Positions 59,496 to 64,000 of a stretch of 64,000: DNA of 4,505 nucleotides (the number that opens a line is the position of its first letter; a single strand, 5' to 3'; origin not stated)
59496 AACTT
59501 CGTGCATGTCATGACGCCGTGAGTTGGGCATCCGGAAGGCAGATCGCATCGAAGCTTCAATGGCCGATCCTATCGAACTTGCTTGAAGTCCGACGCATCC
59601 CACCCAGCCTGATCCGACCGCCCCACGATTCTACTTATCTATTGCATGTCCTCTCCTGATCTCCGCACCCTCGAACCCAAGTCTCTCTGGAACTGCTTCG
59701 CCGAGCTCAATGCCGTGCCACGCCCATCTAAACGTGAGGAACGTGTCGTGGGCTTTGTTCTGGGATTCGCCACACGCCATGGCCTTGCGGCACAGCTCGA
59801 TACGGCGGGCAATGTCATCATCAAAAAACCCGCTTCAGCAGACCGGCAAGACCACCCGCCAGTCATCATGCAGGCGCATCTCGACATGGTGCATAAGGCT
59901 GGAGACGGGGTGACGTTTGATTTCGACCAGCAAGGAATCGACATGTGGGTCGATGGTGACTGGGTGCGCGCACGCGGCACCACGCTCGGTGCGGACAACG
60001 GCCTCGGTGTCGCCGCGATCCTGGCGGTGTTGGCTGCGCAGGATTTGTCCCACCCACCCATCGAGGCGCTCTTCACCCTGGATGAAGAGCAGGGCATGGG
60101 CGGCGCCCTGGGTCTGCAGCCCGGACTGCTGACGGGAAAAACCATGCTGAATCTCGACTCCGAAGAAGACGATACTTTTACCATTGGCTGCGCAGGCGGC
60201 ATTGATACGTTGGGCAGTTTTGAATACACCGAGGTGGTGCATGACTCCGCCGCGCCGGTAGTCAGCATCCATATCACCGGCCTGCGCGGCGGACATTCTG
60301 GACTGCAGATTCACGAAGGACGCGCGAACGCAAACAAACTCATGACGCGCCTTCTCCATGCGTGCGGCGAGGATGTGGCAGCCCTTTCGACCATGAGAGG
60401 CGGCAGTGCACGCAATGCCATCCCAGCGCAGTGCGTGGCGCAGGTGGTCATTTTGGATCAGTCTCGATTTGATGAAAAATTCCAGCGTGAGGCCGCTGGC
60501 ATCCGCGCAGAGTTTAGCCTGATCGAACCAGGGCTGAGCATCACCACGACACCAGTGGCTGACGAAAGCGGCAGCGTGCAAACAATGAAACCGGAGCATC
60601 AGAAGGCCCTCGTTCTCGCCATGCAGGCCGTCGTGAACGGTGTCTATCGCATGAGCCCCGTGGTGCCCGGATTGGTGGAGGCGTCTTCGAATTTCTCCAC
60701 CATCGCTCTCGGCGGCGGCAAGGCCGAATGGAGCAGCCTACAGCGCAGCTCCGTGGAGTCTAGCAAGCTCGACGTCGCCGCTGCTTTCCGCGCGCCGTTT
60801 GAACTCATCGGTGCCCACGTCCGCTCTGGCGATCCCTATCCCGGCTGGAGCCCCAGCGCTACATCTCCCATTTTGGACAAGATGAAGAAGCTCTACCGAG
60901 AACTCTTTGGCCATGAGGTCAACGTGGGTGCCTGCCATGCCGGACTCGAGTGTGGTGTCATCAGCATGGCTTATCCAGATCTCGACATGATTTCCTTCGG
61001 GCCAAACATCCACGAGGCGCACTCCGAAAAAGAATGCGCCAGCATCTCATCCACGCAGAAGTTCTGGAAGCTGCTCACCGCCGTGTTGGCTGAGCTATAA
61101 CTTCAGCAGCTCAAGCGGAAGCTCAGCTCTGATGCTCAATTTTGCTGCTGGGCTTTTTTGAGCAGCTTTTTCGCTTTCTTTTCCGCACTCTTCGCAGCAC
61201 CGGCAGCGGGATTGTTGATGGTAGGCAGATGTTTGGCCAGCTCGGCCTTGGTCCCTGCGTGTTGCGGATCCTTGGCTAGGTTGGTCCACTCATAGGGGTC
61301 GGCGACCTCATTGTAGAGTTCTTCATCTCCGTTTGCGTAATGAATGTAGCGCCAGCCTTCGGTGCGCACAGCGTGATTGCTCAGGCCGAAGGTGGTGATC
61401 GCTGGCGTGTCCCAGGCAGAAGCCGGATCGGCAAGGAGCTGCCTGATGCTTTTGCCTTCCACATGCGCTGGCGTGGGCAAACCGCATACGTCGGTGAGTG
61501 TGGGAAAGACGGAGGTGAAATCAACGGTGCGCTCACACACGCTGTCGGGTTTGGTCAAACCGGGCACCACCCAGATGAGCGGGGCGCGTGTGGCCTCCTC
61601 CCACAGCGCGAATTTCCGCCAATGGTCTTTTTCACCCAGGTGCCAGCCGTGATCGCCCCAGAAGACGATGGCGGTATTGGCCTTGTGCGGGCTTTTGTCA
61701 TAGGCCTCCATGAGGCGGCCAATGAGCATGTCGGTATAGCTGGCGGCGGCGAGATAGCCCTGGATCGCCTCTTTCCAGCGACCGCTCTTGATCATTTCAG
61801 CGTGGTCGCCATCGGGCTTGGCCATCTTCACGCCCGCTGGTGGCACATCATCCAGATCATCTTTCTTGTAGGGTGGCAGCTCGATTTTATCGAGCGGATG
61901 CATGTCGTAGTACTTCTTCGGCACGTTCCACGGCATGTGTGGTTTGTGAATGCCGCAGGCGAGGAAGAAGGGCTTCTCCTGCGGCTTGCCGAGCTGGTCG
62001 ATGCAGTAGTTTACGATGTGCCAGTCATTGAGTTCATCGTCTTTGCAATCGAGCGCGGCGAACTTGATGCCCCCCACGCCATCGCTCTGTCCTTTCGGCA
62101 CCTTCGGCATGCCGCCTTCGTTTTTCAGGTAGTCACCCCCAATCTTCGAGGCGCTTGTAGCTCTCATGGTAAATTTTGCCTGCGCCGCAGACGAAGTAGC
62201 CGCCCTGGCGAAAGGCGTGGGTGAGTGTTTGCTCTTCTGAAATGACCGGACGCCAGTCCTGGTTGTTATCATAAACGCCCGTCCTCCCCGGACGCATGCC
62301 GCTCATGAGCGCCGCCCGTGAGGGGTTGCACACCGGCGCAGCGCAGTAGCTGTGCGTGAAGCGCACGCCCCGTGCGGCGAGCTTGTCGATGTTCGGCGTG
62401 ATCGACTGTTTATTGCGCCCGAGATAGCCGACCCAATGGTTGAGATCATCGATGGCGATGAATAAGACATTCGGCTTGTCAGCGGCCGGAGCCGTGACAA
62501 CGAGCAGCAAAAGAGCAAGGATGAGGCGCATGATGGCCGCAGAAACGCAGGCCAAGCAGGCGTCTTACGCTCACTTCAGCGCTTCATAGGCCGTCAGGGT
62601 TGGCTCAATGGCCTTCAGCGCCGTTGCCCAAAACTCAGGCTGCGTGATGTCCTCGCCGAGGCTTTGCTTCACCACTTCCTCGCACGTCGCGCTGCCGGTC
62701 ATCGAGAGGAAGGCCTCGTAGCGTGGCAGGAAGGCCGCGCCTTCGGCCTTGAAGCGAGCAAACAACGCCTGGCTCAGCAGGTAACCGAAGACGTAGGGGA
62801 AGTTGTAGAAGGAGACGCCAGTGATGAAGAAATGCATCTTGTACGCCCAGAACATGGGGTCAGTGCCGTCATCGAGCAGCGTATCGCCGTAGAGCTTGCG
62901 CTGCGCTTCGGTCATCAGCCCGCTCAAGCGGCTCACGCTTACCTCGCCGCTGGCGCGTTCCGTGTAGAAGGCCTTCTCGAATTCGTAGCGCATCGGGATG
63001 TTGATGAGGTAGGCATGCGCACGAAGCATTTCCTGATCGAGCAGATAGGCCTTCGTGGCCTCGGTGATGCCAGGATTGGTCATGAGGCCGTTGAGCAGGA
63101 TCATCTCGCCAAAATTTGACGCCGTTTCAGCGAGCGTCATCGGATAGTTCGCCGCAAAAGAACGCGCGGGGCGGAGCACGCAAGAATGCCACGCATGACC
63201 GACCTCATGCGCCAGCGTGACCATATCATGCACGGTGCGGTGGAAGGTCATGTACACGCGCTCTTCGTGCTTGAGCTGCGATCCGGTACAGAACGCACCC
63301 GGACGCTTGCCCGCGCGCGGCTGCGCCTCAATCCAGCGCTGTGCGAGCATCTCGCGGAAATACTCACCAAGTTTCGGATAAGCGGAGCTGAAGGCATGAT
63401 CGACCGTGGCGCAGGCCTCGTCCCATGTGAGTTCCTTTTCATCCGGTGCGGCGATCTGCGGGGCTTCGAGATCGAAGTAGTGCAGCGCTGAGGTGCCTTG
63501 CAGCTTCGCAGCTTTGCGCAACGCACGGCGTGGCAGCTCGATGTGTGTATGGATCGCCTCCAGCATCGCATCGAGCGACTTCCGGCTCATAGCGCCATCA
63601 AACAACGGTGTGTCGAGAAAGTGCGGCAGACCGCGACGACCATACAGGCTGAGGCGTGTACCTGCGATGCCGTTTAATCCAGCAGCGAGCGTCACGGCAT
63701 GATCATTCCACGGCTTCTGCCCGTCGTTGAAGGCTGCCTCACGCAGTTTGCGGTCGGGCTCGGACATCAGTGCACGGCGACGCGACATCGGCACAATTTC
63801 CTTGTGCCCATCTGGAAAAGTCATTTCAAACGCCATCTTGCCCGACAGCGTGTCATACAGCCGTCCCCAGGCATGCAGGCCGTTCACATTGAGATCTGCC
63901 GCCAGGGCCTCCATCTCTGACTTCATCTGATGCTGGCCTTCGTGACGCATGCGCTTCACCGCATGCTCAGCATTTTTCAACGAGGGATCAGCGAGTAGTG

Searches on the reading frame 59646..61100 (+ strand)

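Call 66: search_protein_families(library=pfam, proteins=[window:59646-61100:+], max_evalue=0.0001)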
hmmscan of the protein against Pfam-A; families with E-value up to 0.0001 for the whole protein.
window:59646-61100:+ (484 aa): 2 families
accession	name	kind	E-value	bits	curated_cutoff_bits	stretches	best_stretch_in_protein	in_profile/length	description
PF01546.33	Peptidase_M20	-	7.5e-14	52.6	24.6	1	75-481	2-204/206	Peptidase family M20/M25/M40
PF07687.19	M20_dimer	-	1.3e-06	28.7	21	1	211-269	4-80/107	Peptidase dimerisation domain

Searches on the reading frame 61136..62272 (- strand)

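Call 66: search_protein_families(library=pfam, proteins=[window:61136-62272:-], max_evalue=0.0001)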
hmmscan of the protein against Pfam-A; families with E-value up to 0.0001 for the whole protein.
window:61136-62272:- (378 aa): 2 families
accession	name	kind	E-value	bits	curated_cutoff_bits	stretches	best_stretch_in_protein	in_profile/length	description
PF00884.28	Sulfatase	-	3.5e-21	76.2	25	1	79-264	142-300/301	Sulfatase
PF16347.10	SGSH_C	-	1.9e-14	54.5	29.3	1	213-351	1-150/154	N-sulphoglucosamine sulphohydrolase, C-terminal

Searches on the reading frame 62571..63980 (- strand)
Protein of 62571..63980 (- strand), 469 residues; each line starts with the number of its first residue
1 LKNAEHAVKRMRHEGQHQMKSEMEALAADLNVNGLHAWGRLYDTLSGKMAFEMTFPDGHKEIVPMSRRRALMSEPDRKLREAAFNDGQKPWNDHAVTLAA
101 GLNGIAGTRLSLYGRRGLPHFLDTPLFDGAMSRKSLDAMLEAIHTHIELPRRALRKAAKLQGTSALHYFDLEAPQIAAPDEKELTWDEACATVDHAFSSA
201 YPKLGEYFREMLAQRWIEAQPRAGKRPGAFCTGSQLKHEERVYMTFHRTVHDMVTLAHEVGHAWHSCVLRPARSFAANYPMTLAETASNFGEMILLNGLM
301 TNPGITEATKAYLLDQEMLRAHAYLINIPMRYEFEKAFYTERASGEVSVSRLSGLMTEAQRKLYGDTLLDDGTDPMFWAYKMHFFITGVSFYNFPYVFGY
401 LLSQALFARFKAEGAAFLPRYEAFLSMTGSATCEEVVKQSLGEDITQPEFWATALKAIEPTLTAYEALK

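Call 66: search_protein_families(library=pfam, proteins=[window:62571-63980:-], max_evalue=0.0001)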
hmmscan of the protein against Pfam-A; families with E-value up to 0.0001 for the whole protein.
window:62571-63980:- (469 aa): 2 families
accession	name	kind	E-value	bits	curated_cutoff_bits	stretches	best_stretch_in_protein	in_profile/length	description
PF01432.26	Peptidase_M3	-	8.1e-28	98.4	27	1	71-452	2-452/457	Peptidase family M3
PF08439.15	Peptidase_M3_N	-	3e-08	34.2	25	1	2-51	21-70/70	Oligopeptidase F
